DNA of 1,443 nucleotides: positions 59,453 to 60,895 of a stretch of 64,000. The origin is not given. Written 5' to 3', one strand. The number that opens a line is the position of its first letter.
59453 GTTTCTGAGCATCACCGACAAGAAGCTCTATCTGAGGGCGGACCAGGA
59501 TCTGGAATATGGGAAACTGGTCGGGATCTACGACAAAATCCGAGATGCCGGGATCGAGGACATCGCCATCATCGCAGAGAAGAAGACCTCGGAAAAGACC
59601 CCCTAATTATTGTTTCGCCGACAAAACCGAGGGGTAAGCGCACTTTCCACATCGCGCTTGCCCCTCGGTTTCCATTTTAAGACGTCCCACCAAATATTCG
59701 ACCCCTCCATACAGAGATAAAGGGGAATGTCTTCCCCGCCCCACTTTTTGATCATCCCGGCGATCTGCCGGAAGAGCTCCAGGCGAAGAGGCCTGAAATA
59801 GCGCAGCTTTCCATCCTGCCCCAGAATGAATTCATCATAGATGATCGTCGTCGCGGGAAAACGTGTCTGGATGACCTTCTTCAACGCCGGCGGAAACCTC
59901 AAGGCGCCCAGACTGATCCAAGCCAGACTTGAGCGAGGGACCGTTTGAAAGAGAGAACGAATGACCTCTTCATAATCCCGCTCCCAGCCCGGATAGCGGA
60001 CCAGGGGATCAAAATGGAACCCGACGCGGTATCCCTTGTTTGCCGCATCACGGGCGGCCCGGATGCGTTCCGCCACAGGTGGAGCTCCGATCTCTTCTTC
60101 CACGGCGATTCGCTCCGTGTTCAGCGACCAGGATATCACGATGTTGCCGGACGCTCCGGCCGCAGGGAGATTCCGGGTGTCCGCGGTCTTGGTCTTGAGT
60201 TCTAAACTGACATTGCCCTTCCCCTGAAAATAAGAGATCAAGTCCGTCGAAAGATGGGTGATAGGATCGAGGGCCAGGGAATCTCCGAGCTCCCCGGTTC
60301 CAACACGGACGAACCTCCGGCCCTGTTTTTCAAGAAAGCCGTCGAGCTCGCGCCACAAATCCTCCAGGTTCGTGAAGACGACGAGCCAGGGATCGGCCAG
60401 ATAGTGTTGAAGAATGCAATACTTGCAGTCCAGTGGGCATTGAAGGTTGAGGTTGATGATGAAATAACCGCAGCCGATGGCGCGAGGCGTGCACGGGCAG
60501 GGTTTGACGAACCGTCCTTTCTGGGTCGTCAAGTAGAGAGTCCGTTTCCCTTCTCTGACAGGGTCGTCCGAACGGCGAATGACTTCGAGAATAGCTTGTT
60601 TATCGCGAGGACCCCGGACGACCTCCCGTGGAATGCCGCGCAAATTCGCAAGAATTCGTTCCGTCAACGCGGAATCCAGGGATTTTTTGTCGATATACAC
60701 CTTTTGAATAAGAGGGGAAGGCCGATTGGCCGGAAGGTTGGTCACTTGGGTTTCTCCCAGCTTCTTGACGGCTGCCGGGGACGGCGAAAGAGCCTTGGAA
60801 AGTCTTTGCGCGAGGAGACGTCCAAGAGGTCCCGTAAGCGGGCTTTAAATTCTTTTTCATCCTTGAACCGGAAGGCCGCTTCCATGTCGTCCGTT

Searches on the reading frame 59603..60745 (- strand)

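Call 79: search_protein_families(library=pfam, proteins=[window:59603-60745:-], max_evalue=0.00001)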
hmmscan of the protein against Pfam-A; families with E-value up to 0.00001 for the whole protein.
window:59603-60745:- (380 aa): 1 family
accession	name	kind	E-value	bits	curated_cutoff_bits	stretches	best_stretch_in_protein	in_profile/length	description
PF20903.3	SPL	-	3.1e-27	95.8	27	1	14-305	4-292/338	Spore photoproduct lyase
